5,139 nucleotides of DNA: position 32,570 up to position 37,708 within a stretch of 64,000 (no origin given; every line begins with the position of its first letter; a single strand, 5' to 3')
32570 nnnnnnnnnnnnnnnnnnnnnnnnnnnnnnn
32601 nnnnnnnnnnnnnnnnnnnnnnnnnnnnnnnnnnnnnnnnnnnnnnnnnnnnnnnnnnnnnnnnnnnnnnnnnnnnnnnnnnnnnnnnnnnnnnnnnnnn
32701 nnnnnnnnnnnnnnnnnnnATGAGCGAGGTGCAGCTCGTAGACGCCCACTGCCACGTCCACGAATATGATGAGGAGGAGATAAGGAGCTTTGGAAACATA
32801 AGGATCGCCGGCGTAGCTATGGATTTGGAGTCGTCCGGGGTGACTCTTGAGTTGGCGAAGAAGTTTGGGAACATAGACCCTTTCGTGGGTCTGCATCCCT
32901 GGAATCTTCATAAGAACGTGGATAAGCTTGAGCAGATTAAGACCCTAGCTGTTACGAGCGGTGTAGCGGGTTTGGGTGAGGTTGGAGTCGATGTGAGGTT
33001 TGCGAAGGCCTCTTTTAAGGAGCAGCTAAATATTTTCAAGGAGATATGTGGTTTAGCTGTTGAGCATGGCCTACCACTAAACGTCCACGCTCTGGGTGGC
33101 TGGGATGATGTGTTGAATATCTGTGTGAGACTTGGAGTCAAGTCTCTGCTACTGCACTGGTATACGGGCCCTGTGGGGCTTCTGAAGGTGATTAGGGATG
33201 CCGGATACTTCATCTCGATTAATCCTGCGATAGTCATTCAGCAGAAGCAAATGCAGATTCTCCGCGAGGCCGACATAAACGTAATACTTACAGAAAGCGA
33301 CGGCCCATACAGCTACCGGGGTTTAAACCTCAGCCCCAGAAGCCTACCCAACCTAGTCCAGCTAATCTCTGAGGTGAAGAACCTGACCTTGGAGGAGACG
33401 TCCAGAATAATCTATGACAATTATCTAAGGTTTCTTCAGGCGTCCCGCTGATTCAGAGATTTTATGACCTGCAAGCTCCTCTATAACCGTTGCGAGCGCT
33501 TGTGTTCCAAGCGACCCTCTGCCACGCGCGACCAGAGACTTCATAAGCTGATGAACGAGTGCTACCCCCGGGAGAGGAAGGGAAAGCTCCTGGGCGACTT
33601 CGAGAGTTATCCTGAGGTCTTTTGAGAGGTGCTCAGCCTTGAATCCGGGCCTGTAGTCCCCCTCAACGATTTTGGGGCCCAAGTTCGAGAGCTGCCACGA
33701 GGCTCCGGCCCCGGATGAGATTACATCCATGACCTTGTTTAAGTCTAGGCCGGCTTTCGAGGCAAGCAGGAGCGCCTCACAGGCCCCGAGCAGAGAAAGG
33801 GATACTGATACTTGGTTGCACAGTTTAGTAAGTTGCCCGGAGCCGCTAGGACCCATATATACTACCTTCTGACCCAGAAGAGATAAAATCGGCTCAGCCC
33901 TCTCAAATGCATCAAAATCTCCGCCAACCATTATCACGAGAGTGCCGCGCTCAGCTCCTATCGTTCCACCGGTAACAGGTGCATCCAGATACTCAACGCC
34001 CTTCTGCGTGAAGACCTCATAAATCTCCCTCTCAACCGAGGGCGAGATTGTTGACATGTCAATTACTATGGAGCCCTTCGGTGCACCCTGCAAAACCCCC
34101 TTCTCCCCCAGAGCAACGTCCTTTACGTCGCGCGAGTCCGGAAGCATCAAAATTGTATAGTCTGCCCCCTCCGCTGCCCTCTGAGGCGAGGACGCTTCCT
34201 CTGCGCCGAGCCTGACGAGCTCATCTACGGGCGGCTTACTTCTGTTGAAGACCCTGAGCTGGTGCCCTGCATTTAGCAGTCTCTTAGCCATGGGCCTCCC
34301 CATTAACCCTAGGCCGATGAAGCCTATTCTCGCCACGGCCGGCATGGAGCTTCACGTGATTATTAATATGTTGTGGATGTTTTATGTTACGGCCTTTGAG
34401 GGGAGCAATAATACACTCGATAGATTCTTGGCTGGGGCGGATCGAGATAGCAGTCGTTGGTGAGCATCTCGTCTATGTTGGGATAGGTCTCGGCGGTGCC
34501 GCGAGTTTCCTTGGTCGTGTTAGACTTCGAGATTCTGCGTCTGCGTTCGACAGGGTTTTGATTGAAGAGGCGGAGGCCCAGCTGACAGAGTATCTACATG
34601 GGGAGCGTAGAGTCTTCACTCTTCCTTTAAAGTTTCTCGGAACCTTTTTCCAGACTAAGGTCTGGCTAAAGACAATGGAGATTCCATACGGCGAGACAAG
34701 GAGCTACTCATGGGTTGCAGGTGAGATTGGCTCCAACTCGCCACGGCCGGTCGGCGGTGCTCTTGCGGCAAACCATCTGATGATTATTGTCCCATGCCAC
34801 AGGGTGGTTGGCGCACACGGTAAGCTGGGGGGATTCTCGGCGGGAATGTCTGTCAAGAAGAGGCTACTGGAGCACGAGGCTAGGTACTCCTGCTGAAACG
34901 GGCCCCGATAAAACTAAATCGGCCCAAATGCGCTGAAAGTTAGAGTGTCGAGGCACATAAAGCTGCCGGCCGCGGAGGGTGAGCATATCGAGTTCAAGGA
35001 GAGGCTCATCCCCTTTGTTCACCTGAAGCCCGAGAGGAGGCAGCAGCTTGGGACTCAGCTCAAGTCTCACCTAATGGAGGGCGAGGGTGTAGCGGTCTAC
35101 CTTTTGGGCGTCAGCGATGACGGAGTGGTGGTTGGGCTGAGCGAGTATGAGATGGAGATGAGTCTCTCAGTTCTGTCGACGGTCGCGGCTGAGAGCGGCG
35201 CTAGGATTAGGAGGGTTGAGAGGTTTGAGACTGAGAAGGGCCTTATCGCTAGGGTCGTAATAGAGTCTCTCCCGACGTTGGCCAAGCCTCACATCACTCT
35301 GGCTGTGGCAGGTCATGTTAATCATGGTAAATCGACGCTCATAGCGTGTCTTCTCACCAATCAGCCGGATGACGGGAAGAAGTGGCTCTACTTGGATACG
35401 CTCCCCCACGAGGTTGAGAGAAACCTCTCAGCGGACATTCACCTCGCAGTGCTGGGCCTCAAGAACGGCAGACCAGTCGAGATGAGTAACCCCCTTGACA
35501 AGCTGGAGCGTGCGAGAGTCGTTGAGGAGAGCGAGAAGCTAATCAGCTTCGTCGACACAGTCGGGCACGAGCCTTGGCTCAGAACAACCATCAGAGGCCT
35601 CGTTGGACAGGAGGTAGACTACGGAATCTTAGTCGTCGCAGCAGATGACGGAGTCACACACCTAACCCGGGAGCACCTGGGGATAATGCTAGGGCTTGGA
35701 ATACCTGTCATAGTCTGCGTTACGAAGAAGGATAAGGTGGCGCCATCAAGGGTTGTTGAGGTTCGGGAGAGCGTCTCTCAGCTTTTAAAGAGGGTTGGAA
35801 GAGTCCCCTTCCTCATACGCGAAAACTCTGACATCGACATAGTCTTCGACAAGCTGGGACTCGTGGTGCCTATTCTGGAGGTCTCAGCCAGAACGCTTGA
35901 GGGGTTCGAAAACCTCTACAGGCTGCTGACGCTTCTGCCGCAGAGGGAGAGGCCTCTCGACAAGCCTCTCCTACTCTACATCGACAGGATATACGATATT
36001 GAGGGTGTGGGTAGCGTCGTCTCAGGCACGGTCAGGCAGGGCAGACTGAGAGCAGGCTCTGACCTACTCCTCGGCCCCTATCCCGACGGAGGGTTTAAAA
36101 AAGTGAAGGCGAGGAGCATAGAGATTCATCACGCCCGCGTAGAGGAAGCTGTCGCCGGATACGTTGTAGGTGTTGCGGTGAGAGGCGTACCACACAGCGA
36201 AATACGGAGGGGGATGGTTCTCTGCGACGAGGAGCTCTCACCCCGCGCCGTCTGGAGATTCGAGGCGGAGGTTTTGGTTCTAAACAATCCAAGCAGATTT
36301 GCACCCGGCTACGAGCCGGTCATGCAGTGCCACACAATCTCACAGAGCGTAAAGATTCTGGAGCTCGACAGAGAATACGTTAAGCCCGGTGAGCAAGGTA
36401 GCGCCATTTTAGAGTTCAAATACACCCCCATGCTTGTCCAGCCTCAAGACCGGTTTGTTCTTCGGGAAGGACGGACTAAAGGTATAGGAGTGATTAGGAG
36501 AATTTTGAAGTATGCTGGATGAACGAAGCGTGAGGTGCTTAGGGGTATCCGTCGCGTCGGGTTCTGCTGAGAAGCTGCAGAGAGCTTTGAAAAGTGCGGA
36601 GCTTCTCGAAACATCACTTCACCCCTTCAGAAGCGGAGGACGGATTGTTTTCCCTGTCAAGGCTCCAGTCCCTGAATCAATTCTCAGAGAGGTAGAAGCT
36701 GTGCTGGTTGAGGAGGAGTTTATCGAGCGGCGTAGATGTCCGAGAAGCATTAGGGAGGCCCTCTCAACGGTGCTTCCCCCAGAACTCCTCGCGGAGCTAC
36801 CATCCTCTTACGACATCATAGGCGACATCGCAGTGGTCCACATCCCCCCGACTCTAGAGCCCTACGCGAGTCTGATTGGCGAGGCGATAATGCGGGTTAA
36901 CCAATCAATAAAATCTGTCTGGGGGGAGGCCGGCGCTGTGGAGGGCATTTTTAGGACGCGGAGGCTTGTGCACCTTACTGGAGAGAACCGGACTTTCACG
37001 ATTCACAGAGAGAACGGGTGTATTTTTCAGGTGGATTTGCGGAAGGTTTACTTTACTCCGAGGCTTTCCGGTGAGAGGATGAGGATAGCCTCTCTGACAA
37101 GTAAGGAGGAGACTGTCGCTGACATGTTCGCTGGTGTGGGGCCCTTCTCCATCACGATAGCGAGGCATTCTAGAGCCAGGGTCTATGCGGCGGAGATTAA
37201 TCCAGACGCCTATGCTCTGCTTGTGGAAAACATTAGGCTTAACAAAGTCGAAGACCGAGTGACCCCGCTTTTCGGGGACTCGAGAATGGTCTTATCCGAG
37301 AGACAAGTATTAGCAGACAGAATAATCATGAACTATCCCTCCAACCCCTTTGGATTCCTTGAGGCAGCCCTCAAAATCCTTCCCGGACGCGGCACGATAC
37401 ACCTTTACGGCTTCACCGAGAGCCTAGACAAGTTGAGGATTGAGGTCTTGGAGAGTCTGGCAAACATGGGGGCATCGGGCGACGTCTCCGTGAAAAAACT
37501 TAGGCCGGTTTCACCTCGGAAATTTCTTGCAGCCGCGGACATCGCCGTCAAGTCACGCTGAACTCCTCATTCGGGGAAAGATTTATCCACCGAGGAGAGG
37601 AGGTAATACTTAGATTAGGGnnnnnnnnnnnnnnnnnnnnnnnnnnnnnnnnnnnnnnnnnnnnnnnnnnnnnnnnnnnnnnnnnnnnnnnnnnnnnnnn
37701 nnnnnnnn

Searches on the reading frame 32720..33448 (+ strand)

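Call 31: search_protein_families(library=pfam, proteins=[window:32720-33448:+], max_evalue=0.00001)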
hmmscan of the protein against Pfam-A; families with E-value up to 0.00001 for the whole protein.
window:32720-33448:+ (243 aa): 1 family
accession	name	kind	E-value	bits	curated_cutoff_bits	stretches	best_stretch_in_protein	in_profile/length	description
PF01026.27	TatD_DNase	-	7e-47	160.4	27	1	7-239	1-252/253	TatD related DNase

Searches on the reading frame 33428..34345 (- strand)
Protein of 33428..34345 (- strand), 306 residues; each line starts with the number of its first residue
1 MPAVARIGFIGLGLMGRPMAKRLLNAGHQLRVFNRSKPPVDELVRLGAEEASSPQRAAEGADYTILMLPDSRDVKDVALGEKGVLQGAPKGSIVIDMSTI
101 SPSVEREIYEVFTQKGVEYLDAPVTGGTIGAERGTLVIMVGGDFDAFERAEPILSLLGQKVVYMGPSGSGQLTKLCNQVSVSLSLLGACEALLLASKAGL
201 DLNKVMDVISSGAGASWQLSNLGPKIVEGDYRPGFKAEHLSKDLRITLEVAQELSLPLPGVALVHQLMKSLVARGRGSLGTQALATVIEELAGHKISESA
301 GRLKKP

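Call 31: search_protein_families(library=pfam, proteins=[window:33428-34345:-], max_evalue=0.00001)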
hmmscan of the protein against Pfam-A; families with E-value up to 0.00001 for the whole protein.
window:33428-34345:- (306 aa): 4 families
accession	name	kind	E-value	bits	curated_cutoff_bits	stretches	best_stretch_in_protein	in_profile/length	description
PF03446.21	NAD_binding_2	-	1.8e-53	181.3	21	1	6-165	1-161/161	NAD binding domain of 6-phosphogluconate dehydrogenase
PF14833.11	NAD_binding_11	-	5.2e-33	114.3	30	1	168-287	1-121/122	NAD-binding of NADP-dependent 3-hydroxyisobutyrate dehydrogenase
PF03807.23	F420_oxidored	-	3.3e-08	34.5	21.6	1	6-98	1-92/94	NADP oxidoreductase coenzyme F420-dependent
PF02826.25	2-Hacid_dh_C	-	9.8e-06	25.5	25.1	0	6-109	38-138/178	D-isomer specific 2-hydroxyacid dehydrogenase, NAD binding domain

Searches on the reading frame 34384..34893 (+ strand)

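Call 31: search_protein_families(library=pfam, proteins=[window:34384-34893:+], max_evalue=0.00001)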
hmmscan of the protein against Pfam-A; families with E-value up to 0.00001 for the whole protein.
window:34384-34893:+ (170 aa): 1 family
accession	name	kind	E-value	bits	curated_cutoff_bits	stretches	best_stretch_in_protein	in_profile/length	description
PF01035.26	DNA_binding_1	-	1.5e-27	95.7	27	1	89-166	2-80/81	6-O-methylguanine DNA methyltransferase, DNA binding domain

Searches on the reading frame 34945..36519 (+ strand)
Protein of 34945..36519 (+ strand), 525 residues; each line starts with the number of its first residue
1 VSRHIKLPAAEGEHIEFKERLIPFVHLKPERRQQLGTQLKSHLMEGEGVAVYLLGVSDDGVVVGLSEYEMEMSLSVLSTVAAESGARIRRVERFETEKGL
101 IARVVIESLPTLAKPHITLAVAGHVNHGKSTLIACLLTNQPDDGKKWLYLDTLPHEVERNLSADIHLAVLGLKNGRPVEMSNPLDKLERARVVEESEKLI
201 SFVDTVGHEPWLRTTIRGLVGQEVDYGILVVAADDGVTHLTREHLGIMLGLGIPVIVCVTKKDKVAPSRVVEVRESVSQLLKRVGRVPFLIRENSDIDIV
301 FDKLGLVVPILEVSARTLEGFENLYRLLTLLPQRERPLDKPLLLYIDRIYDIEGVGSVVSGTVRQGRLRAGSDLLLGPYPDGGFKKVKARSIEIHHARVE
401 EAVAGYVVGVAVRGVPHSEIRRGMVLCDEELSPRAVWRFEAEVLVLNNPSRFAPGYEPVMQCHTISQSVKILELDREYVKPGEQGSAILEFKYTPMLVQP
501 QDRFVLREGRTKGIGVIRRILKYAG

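Call 31: search_protein_families(library=pfam, proteins=[window:34945-36519:+], max_evalue=0.00001)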
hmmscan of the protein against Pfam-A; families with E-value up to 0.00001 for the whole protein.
window:34945-36519:+ (525 aa): 3 families
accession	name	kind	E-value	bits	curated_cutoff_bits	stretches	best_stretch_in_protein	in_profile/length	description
PF00009.33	GTP_EFTU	-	3e-31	108.9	26.5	1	114-329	1-183/188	Elongation factor Tu GTP binding domain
PF03144.31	GTP_EFTU_D2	-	3.2e-14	53.6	30.3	1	356-427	1-73/73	Elongation factor Tu domain 2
PF03143.23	GTP_EFTU_D3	-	3e-11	44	27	1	434-520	3-105/106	Elongation factor Tu C-terminal domain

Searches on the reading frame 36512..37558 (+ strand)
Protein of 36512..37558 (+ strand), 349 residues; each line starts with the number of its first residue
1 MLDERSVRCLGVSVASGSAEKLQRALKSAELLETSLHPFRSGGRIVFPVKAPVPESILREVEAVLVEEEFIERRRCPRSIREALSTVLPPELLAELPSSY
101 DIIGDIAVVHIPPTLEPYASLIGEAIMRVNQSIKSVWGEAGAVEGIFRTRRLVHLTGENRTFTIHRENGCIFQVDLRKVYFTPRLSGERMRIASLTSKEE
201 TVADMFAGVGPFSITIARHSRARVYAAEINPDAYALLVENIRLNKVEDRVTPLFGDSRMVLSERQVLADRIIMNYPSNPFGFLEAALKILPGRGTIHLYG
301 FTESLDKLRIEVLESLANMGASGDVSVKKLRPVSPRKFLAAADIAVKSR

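Call 31: search_protein_families(library=pfam, proteins=[window:36512-37558:+], max_evalue=0.00001)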
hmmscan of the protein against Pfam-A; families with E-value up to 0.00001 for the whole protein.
window:36512-37558:+ (349 aa): 3 families
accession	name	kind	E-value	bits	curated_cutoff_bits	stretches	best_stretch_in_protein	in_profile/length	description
PF02475.24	TRM5-TYW2_MTfase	-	6e-52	176.4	28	1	163-311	1-150/164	TRM5/TYW2 methyltransferase domain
PF25133.1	TYW2_N_2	-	7.4e-22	77.7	27.7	1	80-159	1-78/79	TYW2 N-terminal domain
PF02005.22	TRM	-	3.6e-06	26.9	27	1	198-294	49-147/376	N2,N2-dimethylguanosine tRNA methyltransferase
